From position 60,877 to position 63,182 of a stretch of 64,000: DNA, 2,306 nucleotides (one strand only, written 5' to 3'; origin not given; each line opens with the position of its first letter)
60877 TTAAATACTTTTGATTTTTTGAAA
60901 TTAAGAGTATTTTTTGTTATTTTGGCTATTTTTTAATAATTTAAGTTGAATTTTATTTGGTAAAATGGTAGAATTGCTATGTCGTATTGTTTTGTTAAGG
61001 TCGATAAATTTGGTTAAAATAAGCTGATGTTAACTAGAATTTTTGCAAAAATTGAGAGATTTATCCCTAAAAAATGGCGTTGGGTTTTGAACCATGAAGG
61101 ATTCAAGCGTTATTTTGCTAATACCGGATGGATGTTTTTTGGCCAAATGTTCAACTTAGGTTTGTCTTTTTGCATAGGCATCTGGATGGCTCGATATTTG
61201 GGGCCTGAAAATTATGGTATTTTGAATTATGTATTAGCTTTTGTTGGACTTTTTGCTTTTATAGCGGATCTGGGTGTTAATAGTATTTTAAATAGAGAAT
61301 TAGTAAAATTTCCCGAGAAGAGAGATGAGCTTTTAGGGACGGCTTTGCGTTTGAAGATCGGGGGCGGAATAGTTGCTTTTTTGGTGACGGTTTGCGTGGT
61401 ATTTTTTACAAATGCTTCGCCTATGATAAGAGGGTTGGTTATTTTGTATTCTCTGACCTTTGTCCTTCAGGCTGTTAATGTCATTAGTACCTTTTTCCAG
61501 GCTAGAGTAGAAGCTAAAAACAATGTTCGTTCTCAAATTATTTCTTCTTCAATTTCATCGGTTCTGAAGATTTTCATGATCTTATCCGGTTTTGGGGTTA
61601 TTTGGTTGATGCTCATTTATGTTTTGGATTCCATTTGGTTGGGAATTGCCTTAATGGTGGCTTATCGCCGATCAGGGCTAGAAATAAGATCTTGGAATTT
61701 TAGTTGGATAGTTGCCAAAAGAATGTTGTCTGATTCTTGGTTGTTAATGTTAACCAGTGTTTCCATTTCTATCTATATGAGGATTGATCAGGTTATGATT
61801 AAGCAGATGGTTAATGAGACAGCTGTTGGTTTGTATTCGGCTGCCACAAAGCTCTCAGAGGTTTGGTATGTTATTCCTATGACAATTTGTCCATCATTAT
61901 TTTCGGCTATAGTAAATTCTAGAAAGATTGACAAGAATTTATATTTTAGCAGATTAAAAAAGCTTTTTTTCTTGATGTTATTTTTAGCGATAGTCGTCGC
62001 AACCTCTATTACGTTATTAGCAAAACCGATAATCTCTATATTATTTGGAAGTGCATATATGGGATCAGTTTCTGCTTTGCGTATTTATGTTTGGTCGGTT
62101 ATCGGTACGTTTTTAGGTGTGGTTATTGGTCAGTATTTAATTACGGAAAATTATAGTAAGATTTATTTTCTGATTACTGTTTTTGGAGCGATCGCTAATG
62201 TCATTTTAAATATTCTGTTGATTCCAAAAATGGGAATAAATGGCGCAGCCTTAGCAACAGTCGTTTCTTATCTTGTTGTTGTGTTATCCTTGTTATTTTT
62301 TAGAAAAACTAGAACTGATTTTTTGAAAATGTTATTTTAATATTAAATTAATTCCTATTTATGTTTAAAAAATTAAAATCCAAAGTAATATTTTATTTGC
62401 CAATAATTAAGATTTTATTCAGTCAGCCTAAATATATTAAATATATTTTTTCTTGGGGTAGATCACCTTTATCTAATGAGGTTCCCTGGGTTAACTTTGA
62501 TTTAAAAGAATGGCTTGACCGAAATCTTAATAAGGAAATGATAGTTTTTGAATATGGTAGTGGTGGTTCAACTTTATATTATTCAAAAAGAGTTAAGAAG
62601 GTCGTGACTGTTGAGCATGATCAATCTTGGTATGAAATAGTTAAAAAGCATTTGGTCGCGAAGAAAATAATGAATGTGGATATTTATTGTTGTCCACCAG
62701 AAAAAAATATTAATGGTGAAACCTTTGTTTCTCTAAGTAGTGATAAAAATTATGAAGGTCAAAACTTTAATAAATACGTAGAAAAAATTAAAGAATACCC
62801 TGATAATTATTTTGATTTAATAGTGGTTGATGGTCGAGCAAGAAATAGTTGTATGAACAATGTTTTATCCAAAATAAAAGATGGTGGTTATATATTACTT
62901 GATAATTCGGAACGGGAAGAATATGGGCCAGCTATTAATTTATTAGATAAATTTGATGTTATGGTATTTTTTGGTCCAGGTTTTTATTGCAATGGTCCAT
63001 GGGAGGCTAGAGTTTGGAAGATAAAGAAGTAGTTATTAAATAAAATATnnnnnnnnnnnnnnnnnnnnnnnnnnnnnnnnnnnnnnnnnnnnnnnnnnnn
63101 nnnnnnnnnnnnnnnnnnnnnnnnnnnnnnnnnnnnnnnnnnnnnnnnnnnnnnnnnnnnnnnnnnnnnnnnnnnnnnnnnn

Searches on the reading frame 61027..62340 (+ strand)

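Call 10: search_protein_families(library=pfam, proteins=[window:61027-62340:+], max_evalue=0.01)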
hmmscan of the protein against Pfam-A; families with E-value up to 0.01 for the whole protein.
window:61027-62340:+ (437 aa): 4 families
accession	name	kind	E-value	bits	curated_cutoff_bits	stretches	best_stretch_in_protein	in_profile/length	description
PF01943.22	Polysacc_synt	-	9.2e-28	97.9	28.2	1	31-279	3-253/274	Polysaccharide biosynthesis protein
PF13440.11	Polysacc_synt_3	-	2.9e-22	79.7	23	1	54-348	2-292/293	Polysaccharide biosynthesis protein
PF03023.19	MurJ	-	4.2e-08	32.7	27.4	1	212-429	177-402/451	Lipid II flippase MurJ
PF01554.23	MatE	-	0.0012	19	24.9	1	241-396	3-160/161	MatE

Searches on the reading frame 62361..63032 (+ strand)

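Call 10: search_protein_families(library=pfam, proteins=[window:62361-63032:+], max_evalue=0.01)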
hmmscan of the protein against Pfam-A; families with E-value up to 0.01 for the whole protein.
window:62361-63032:+ (223 aa): 3 families
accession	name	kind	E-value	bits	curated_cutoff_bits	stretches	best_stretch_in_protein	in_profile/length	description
PF13578.12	Methyltransf_24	-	0.0068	17.7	26.3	0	65-182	3-104/105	Methyltransferase domain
PF08540.16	HMG_CoA_synt_C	-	0.0079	16.3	25.1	0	57-115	180-233/280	Hydroxymethylglutaryl-coenzyme A synthase C terminal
PF00398.26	RrnaAD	-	0.0087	15.6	24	0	55-109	27-86/263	Ribosomal RNA adenine dimethylase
